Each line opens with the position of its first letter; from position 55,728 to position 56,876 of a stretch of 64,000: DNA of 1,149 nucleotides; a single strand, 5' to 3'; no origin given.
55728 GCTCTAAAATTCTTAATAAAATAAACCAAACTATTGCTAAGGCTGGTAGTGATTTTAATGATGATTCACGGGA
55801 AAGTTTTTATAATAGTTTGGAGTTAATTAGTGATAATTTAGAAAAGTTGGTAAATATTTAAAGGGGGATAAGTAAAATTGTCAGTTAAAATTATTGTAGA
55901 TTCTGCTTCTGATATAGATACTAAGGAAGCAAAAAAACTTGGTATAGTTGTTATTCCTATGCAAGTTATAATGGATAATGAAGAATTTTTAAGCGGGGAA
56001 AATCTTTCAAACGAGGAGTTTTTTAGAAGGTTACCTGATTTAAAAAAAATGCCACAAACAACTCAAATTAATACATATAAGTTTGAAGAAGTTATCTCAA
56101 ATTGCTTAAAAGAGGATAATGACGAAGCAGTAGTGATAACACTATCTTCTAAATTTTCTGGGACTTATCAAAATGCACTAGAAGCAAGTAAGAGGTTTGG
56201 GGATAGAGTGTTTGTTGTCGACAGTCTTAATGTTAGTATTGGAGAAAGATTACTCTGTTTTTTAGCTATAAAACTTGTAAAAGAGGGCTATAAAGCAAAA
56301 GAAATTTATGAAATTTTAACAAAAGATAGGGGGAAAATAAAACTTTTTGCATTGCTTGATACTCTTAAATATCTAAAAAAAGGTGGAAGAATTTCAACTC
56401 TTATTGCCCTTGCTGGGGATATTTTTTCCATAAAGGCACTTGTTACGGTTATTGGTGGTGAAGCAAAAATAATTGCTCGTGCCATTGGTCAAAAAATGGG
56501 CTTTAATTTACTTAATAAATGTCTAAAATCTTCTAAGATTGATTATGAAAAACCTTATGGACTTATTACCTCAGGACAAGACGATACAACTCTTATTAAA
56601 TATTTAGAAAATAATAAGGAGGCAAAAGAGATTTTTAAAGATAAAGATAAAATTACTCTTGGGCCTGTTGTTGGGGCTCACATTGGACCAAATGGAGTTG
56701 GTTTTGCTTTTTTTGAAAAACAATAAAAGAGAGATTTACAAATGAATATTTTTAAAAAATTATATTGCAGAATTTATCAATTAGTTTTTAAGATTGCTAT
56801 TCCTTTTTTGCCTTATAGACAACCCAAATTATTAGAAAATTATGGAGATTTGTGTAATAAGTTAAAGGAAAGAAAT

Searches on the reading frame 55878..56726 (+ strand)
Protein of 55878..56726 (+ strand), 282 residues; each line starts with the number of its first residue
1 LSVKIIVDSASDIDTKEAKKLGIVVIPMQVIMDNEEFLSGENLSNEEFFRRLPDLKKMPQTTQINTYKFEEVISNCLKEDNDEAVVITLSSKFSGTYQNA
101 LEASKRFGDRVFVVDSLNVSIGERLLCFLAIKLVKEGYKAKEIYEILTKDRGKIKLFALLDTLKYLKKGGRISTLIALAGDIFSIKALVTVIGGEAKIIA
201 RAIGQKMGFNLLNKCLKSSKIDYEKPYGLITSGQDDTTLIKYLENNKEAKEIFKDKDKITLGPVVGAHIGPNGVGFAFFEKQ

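Call 6: search_protein_families(library=pfam, proteins=[window:55878-56723:+], max_evalue=0.01)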
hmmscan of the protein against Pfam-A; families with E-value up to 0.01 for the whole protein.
window:55878-56723:+ (282 aa): 1 family
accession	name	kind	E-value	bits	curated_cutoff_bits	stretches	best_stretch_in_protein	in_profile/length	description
PF02645.21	DegV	-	1.6e-60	205.3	27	1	3-280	2-279/280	Uncharacterised protein, DegV family COG1307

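Call 15: find_encoding_contigs(protein=window:55878-56726:+, flank=3000, max_places=4)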
Protein window:55878-56726:+ (282 aa): 3 contigs read that carry it; 1 place shown.
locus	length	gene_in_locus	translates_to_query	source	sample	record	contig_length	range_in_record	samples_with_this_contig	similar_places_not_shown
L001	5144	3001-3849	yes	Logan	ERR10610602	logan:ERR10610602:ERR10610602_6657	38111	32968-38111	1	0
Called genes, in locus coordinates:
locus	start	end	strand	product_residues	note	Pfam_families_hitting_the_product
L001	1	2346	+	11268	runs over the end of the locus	-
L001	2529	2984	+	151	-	-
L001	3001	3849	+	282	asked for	PF02645:DegV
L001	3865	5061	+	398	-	PF00465:Fe-ADH, PF13685:Fe-ADH_2, PF25137:ADH_Fe_C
